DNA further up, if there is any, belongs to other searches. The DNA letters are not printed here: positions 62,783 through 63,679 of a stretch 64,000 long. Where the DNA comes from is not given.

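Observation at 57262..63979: Candidate undescribed system: XRE / beta-CASP nuclease / WYL regulator / unknowns / split FtsK-like proteins / Nudix cluster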

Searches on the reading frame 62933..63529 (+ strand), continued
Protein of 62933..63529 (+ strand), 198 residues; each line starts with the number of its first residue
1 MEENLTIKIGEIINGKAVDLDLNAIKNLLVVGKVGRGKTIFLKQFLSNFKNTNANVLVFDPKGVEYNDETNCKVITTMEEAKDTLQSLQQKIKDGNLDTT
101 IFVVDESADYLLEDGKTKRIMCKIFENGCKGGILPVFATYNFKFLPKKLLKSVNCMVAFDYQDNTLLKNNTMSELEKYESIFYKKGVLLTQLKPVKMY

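Call 58: search_protein_families(library=pfam, proteins=[P0012, P0013, P0014, P0015, P0016, P0017, P0018, P0020, P0021, P0023], max_evalue=0.001)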
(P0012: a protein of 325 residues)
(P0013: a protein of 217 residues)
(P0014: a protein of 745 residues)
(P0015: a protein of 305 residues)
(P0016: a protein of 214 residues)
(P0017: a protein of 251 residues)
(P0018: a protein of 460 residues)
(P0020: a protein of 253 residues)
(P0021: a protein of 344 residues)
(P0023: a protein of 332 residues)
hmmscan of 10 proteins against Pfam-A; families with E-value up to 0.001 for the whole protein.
P0012 (325 aa): 3 families
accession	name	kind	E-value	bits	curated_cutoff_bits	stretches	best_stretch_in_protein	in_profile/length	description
PF01580.24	FtsK_SpoIIIE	-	2.9e-12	47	24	1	7-86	17-97/221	FtsK/SpoIIIE family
PF09397.16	FtsK_gamma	-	2.6e-07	30.7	30.6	1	251-311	3-63/63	Ftsk gamma domain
PF01935.23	DUF87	-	9.4e-05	23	23.2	1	21-258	14-212/220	Helicase HerA, central domain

P0013 (217 aa): 6 families
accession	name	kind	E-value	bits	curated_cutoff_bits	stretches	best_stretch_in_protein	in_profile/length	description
PF01580.24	FtsK_SpoIIIE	-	1.3e-13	51.4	24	1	6-180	19-190/221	FtsK/SpoIIIE family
PF13245.12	AAA_19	-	1.2e-07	32.4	25.1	1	23-139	10-115/134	AAA domain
PF13401.12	AAA_22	-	5.2e-07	30.5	27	1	25-143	6-114/130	AAA domain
PF04665.18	Pox_A32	-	2.2e-06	27.8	22.8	1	26-172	15-155/242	Poxvirus A32 protein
PF12775.13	AAA_7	-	4e-05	23.7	25.8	0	25-59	34-69/181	P-loop containing dynein motor region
PF01935.23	DUF87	-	0.00047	20.8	23.2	1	31-160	30-156/220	Helicase HerA, central domain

P0014 (745 aa): 4 families
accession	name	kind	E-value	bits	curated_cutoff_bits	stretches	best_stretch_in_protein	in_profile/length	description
PF01580.24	FtsK_SpoIIIE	-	9.9e-52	176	24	2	15-123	11-121/221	FtsK/SpoIIIE family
PF09397.16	FtsK_gamma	-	7.3e-43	144.6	30.6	2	678-738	2-62/63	Ftsk gamma domain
PF04665.18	Pox_A32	-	6.3e-06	26.3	22.8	1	42-168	13-133/242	Poxvirus A32 protein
PF17854.6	FtsK_alpha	-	1.7e-05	25.3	22.9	1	267-336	18-89/101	FtsK alpha domain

P0015 (305 aa): 7 families
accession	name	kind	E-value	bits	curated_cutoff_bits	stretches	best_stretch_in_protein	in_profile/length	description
PF01580.24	FtsK_SpoIIIE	-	4.2e-21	75.9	24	2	86-192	2-121/221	FtsK/SpoIIIE family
PF00004.35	AAA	-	5.4e-09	37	21.2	1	125-258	1-125/131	ATPase family associated with various cellular activities (AAA)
PF01935.23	DUF87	-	2.3e-06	28.3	23.2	1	112-172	11-81/220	Helicase HerA, central domain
PF04665.18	Pox_A32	-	7.9e-05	22.7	22.8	1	125-256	16-149/242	Poxvirus A32 protein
PF12846.13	AAA_10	-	0.00018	21.1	27.5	0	183-274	225-313/362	AAA-like domain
PF00437.27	T2SSE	-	0.00072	18.7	24.9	0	124-169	144-192/370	Type II/IV secretion system protein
PF13401.12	AAA_22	-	0.00083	20.1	27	0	124-242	7-122/130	AAA domain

P0016 (214 aa): 12 families
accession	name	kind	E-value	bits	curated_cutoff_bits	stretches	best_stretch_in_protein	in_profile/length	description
PF01580.24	FtsK_SpoIIIE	-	4e-12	46.5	24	1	13-78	40-111/221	FtsK/SpoIIIE family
PF13401.12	AAA_22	-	2.2e-08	34.9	27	1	14-134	7-121/130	AAA domain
PF04665.18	Pox_A32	-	9.9e-07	28.9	22.8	1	14-147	15-147/242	Poxvirus A32 protein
PF25199.1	nSTAND_NTPase5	-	1.2e-05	25.6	34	1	14-139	43-136/145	Novel STAND NTPase 5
PF00437.27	T2SSE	-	4.6e-05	22.7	24.9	1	13-80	143-208/370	Type II/IV secretion system protein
PF13191.12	AAA_16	-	4.7e-05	24.4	32.6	1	13-91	25-113/167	AAA ATPase domain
PF01637.24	ATPase_2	-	5.8e-05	23.4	33.2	1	14-118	22-136/225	ATPase domain predominantly from Archaea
PF24883.2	NPHP3_N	-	5.9e-05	23.8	24.8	1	15-94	25-105/164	Nephrocystin 3, N-terminal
PF09848.15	SLFN-g3_helicase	-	7.4e-05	22.6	24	1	14-172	3-163/354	Schlafen group 3, DNA/RNA helicase domain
PF13245.12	AAA_19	-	0.0005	20.7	25.1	1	8-106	7-102/134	AAA domain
PF12775.13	AAA_7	-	0.00058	19.9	25.8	0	13-47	34-69/181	P-loop containing dynein motor region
PF00004.35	AAA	-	0.00065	20.6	21.2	0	15-154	1-129/131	ATPase family associated with various cellular activities (AAA)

P0017 (251 aa): 8 families
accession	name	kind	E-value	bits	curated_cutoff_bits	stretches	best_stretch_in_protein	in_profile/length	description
PF01580.24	FtsK_SpoIIIE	-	1.1e-41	143.2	24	2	11-124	6-121/221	FtsK/SpoIIIE family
PF01935.23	DUF87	-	1.1e-08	35.9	23.2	1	30-191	8-145/220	Helicase HerA, central domain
PF04665.18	Pox_A32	-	6.7e-07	29.5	22.8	1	40-177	9-141/242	Poxvirus A32 protein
PF13401.12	AAA_22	-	1.7e-05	25.6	27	1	45-125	7-64/130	AAA domain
PF10412.15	TrwB_AAD_bind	-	6.8e-05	22.4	20.5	0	44-86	16-54/387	Type IV secretion-system coupling protein DNA-binding domain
PF20703.3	nSTAND1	-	0.00044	20.4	27.1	1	35-173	25-160/379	Novel STAND NTPase 1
PF13245.12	AAA_19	-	0.00067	20.3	25.1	0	41-145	9-106/134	AAA domain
PF01637.24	ATPase_2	-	0.00082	19.7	33.2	0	45-69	22-46/225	ATPase domain predominantly from Archaea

P0018 (460 aa): 9 families
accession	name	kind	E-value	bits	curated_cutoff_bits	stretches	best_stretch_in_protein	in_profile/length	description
PF01580.24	FtsK_SpoIIIE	-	2.9e-29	102.5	24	2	247-346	14-121/221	FtsK/SpoIIIE family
PF01935.23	DUF87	-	1.5e-08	35.5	23.2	1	258-369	8-103/220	Helicase HerA, central domain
PF13401.12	AAA_22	-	6.1e-06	27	27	1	273-397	7-124/130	AAA domain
PF00004.35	AAA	-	7.3e-06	26.9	21.2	1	276-400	3-113/131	ATPase family associated with various cellular activities (AAA)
PF10412.15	TrwB_AAD_bind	-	2.7e-05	23.7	20.5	1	270-346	14-89/387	Type IV secretion-system coupling protein DNA-binding domain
PF01637.24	ATPase_2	-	5.6e-05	23.5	33.2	1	274-395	23-155/225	ATPase domain predominantly from Archaea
PF25199.1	nSTAND_NTPase5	-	0.00018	21.8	34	0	269-343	39-92/145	Novel STAND NTPase 5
PF00437.27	T2SSE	-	0.00037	19.7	24.9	1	272-300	141-171/370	Type II/IV secretion system protein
PF13245.12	AAA_19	-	0.00067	20.3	25.1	0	273-369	13-105/134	AAA domain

P0020 (253 aa): 5 families
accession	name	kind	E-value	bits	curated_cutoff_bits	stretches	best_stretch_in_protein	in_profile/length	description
PF01580.24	FtsK_SpoIIIE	-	1.3e-19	71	24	1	29-129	19-120/221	FtsK/SpoIIIE family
PF20703.3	nSTAND1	-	3.6e-06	27.3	27.1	1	42-205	27-168/379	Novel STAND NTPase 1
PF01935.23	DUF87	-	6.1e-06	26.9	23.2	1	51-127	26-81/220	Helicase HerA, central domain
PF25199.1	nSTAND_NTPase5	-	4.3e-05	23.8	34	1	48-127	41-121/145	Novel STAND NTPase 5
PF13401.12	AAA_22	-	0.00042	21.1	27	1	50-177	7-123/130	AAA domain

P0021 (344 aa): 7 families
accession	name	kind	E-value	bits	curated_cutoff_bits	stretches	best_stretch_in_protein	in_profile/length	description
PF01580.24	FtsK_SpoIIIE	-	2.2e-30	106.2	24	1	106-271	18-221/221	FtsK/SpoIIIE family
PF04665.18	Pox_A32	-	7.3e-07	29.3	22.8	1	128-292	15-159/242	Poxvirus A32 protein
PF01935.23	DUF87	-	1.8e-05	25.4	23.2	1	113-216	8-84/220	Helicase HerA, central domain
PF25199.1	nSTAND_NTPase5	-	3.8e-05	24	34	1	125-165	40-81/145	Novel STAND NTPase 5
PF19044.6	P-loop_TraG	-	0.00011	21.4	25.8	1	111-185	14-85/413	TraG P-loop domain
PF17854.6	FtsK_alpha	-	0.00065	20.3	22.9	0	9-64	25-80/101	FtsK alpha domain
PF00437.27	T2SSE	-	0.00068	18.8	24.9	0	128-161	144-177/370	Type II/IV secretion system protein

P0023 (332 aa): 10 families
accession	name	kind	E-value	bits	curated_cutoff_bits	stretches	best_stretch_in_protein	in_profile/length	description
PF01580.24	FtsK_SpoIIIE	-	3.3e-24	86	24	1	93-269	9-220/221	FtsK/SpoIIIE family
PF01935.23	DUF87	-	1.1e-07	32.6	23.2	1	105-179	2-82/220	Helicase HerA, central domain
PF12846.13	AAA_10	-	2.8e-06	27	27.5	0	113-161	12-60/362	AAA-like domain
PF01637.24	ATPase_2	-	6.8e-06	26.5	33.2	1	124-253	22-141/225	ATPase domain predominantly from Archaea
PF13401.12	AAA_22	-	6.4e-05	23.7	27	1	122-265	5-122/130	AAA domain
PF25199.1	nSTAND_NTPase5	-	0.00012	22.4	34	0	123-160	42-80/145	Novel STAND NTPase 5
PF06414.18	Zeta_toxin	-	0.00016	21.6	22.3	1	125-218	19-117/199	Zeta toxin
PF00005.33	ABC_tran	-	0.00019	22.5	25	1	114-161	3-49/137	ABC transporter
PF13245.12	AAA_19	-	0.00025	21.6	25.1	0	121-236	10-104/134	AAA domain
PF20703.3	nSTAND1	-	0.0006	20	27.1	1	119-264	30-158/379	Novel STAND NTPase 1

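Call 61: find_homologous_proteins(query=A4, max_evalue=0.001)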
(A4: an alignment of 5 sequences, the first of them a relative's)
Query A4 (5 sequences) (325 aa, profile of the alignment): 27 proteins with E <= 0.001 among 8000 candidates.
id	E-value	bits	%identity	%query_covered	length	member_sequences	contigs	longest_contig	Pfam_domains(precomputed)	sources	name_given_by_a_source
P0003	1.2e-105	369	41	68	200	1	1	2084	PF10412.16,PF01935.24,PF04665.19,PF13401.13,PF01580.25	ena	-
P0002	1.8e-105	369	40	68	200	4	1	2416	PF10412.16,PF01935.24,PF04665.19,PF01580.25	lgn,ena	-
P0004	4.9e-105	367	41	68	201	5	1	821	PF10412.16,PF01935.24,PF01580.25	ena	-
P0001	9.8e-93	327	38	67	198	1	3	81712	PF01935.24,PF01580.25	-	-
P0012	9.2e-80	285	100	100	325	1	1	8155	PF01580.25,PF09397.17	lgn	-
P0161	1.8e-59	219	61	99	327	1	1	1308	PF01580.25,PF09397.17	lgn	-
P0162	3.3e-10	58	24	96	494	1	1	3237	PF17854.7,PF01580.25,PF09397.17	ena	-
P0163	3.8e-9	54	26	55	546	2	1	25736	PF17854.7,PF01580.25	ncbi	-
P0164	1.5e-8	52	24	55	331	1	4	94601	PF01580.25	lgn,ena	-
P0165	1.9e-8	52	24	55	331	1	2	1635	PF01580.25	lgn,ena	-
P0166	1.3e-7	49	25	94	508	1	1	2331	PF17854.7,PF01580.25,PF09397.17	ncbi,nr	ncbi:MAG: DNA translocase FtsK [Deltaproteobacteria bacterium]|nr:DNA translocase FtsK [Deltaproteob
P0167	1.5e-7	49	27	54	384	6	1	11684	PF17854.7,PF01580.25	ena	-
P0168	2.0e-7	49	24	55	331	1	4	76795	PF01580.25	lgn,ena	-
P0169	2.4e-7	49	24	55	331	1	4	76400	PF01580.25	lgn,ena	-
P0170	2.7e-7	48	24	94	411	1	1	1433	PF17854.7,PF01580.25,PF09397.17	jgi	jgi:S-DNA-T family DNA segregation ATPase FtsK/SpoIIIE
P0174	5.7e-7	47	24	55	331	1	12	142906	PF01580.25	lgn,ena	-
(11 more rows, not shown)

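Call 62: find_encoding_contigs(protein=P0012, flank=10000, max_places=4)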
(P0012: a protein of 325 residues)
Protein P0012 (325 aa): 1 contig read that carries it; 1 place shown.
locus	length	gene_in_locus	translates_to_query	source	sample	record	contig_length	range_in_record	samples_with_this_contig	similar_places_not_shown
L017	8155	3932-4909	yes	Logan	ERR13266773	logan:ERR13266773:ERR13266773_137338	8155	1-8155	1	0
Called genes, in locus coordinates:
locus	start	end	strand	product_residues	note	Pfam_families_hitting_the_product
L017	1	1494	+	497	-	?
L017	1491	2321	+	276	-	-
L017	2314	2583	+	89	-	-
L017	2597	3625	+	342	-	PF23343:REP_ORF2-G2P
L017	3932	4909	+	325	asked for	PF01580:FtsK_SpoIIIE, PF09397:FtsK_gamma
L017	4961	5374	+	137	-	-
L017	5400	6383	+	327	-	PF13280:WYL, PF25583:WCX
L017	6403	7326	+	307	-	PF14335:DUF4391 (weak)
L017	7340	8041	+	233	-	PF02452:PemK_toxin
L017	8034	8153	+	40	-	?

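Call 64: search_protein_families(library=pfam, proteins=[L017:1-1494:+, L017:1491-2321:+, L017:2314-2583:+, L017:2597-3625:+, L017:4961-5374:+, L017:5400-6383:+, L017:6403-7326:+, L017:7340-8041:+], max_evalue=0.05)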
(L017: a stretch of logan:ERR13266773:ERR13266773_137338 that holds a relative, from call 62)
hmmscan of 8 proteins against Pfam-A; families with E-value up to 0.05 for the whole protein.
L017:1-1494:+ (497 aa): 57 families (the best 25 are shown)
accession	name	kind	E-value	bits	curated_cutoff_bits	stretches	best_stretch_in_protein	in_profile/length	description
PF23203.1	KIF21A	-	1.4e-06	28.6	28.5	1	127-230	45-144/161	KIF21A-like domain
PF13863.11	DUF4200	-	1.2e-05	26.1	29.7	1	47-130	25-108/119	Domain of unknown function (DUF4200)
PF06657.18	Cep57_MT_bd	-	1.9e-05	25.5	31.3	1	14-79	11-74/77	Centrosome microtubule-binding domain of Cep57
PF24319.2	DUF7491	-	3.9e-05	24.2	30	1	72-146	5-79/90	Coiled-coil region of unknown function (DUF7491)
PF16888.10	YwqH-like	-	7.9e-05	23.3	33.7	1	87-140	2-55/123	YwqH-like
PF08614.16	ATG16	-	0.00011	22.8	33.7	1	57-143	99-185/200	Autophagy protein 16 (ATG16)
PF00261.25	Tropomyosin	-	0.00012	22.1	38.6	1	118-184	8-74/242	Tropomyosin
PF04102.17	SlyX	-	0.00017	22.6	30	0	150-187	16-53/67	SlyX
PF11559.13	ADIP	-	0.00024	21.7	34.3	1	81-141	52-112/151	Afadin- and alpha -actinin-Binding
PF04108.17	ATG17_like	-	0.00027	21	43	1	22-189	141-287/355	Autophagy protein ATG17-like domain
PF07926.17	TPR_MLP1_2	-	0.00029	21.3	36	1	99-183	5-89/129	TPR/MLP1/MLP2-like protein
PF11932.13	DUF3450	-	0.00049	19.9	32.6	1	111-182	39-114/241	Protein of unknown function (DUF3450)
PF06810.17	Phage_scaffold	-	0.00069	20.1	35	1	136-183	33-81/170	Phage capsid assembly scaffolding protein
PF14073.11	Cep57_CLD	-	0.00075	20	28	1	14-183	7-173/178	Centrosome localisation domain of Cep57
PF02090.21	SPAM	-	0.0008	19.8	35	0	7-99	15-107/142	Salmonella surface presentation of antigen gene type M protein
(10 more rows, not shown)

L017:1491-2321:+ (276 aa): 1 family
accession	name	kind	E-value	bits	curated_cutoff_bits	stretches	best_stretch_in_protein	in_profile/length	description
PF05707.18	Zot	-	8.5e-05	22.5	20.3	1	101-184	87-168/197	Zonular occludens toxin (Zot)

L017:2314-2583:+ (89 aa): 0 families

L017:2597-3625:+ (342 aa): 1 family
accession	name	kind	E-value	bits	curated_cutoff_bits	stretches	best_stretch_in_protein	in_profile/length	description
PF23343.2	REP_ORF2-G2P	-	1.6e-10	41.6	27.8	1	157-278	1-98/99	Replication-associated protein ORF2/G2P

L017:4961-5374:+ (137 aa): 0 families

L017:5400-6383:+ (327 aa): 3 families
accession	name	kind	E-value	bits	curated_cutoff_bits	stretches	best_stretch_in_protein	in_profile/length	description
PF13280.12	WYL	-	9.3e-10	38.8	21.8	1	139-212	3-69/70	WYL domain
PF25583.1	WCX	-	2.3e-08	34.7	23.9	1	259-322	13-76/76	WCX domain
PF08279.18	HTH_11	-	0.0012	19.1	25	1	13-68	4-53/55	HTH domain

L017:6403-7326:+ (307 aa): 2 families
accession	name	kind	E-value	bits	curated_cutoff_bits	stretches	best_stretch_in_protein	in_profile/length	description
PF14335.11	DUF4391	-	2.3e-06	28.1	29.9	1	49-120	37-110/232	Domain of unknown function (DUF4391)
PF23632.1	SAP_RNF34_RFFL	-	0.017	15.2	27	1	236-257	14-35/50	RNF34/RFFL SAP domain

L017:7340-8041:+ (233 aa): 1 family
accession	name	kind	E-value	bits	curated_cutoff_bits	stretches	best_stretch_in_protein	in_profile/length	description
PF02452.23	PemK_toxin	-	3.5e-18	66.3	23.1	1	94-194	2-108/109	PemK-like, MazF-like toxin of type II toxin-antitoxin system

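Call 65: find_related_loci(query=L017:2597-3625:+, collection=viral_contigs, flank=10000)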
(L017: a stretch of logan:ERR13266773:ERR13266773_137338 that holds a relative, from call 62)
Query L017:2597-3625:+ (342 aa) in viral_contigs; peptide patterns used: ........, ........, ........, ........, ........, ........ (x = any residue, [..] = any of these).
21 stretches matched a pattern, but none encodes a relative of the query by tblastn (E <= 1e-3).

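Call 66: find_related_loci(query=A4, collection=metagenome_contigs, flank=10000)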
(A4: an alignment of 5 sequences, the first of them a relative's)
Query A4 (325 aa) in metagenome_contigs; peptide patterns used: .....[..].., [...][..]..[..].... (x = any residue, [..] = any of these).
227 stretches matched a pattern; 1 encode a relative of the query (tblastn E <= 1e-3); 1 distinct loci.
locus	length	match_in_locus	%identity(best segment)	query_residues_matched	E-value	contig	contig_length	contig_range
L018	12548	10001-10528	24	12-183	3e-7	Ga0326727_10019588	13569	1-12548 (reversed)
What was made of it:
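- Tried and rejected: One 24%-identical hit, not followed up (call 66).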

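Call 67: search_dna_similar(query=L017:2597-3625:+, collection=phages, mode=protein, max_evalue=0.001, max_rows=15)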
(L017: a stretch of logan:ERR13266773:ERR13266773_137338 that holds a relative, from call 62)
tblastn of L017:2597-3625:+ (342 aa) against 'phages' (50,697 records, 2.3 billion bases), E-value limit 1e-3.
Records with a match: 4; places in all: 4; records where one place covers at least 80% of the query: 1.
Best place of each record, by identity: <60% 4.
By first word of the organism name: Dulem 3; Bacteriophage 1.
By host as written in the record: Varecia variegata 2; - 1; Eulemur coronatus 1.
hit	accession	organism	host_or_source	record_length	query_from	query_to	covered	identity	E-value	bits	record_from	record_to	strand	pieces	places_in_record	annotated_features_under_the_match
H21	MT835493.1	Bacteriophage sp.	human fecal samples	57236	1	342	100%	52.6%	3e-109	355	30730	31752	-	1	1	record has no annotation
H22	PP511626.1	Dulem virus 74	Varecia variegata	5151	96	297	59%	30.0%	2e-7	59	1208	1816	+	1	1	replication protein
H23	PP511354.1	Dulem virus 73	Eulemur coronatus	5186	96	297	59%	29.5%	2e-6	56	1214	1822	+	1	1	replication protein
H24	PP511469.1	Dulem virus 73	Varecia variegata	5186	96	297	59%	29.5%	2e-6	56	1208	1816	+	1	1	replication protein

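Call 68: search_dna_similar(query=L017:1491-2321:+, collection=phages, mode=protein, max_evalue=0.001, max_rows=15)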
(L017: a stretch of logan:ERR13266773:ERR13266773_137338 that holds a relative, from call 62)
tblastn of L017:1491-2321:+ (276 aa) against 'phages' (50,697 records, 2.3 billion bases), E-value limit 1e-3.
Records with a match: 2; places in all: 2; records where one place covers at least 80% of the query: 0.
Best place of each record, by identity: <60% 2.
By first word of the organism name: bajarodino 1; Inovirus 1.
By host as written in the record: Peromyscus fraterculus 1; Homo sapiens 1.
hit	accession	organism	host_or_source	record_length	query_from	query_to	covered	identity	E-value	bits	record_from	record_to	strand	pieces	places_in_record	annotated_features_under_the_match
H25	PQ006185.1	bajarodino virus 12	Peromyscus fraterculus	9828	1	182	66%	33.7%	2e-18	90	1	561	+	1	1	Zonula occludens toxin | hypothetical protein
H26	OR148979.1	Inovirus D_HF3_10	Homo sapiens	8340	123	175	19%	39.6%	8e-4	47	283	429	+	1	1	zonular occludens toxin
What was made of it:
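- L017 has inovirus hallmarks (calls 64, 68).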

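Call 69: get_annotated_region(hit=H21, flank=15000)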
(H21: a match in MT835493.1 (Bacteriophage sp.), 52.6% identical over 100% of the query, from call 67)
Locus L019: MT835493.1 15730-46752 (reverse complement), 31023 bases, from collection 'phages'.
description: UNVERIFIED: Bacteriophage sp. clone scaffold_36 genomic sequence.
organism: Bacteriophage sp. (NCBI taxid 38018)
taxonomy: Viruses
host: -; source: human fecal samples; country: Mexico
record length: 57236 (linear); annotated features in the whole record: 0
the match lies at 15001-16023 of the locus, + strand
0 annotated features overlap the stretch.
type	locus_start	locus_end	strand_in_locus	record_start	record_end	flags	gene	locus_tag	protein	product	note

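Call 70: get_annotated_region(hit=H25, flank=10000)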
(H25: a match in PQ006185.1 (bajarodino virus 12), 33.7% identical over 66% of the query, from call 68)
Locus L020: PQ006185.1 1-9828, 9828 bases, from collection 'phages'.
description: Bajarodino virus 12 isolate BGG_01_12, complete genome.
organism: bajarodino virus 12 (NCBI taxid 3342899)
taxonomy: Viruses; Monodnaviria; Loebvirae; Hofneiviricota; Faserviricetes; Tubulavirales; Inoviridae; Inovirus
host: Peromyscus fraterculus; source: feces; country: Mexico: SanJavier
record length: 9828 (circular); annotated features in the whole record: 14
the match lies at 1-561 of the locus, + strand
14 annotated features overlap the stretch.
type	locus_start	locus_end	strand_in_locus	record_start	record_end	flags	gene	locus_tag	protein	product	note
CDS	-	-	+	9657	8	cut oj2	-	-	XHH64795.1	hypothetical protein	-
CDS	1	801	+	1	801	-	-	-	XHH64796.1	Zonula occludens toxin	Zot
CDS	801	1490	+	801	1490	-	-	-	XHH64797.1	hypothetical protein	-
CDS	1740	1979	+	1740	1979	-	-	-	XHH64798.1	hypothetical protein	-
CDS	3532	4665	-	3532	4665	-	-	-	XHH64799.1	integrase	-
CDS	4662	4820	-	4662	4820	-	-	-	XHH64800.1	hypothetical protein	-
CDS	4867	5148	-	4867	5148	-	-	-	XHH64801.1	hypothetical protein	-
CDS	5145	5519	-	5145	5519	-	-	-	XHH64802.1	repressor protein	-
CDS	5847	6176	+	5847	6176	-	-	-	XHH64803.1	hypothetical protein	-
CDS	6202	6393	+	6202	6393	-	-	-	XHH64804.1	hypothetical protein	-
CDS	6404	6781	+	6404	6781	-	-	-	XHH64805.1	hypothetical protein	-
CDS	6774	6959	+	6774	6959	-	-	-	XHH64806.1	hypothetical protein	-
CDS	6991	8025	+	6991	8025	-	-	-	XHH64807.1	major tail protein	-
CDS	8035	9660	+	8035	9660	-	-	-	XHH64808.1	hypothetical protein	-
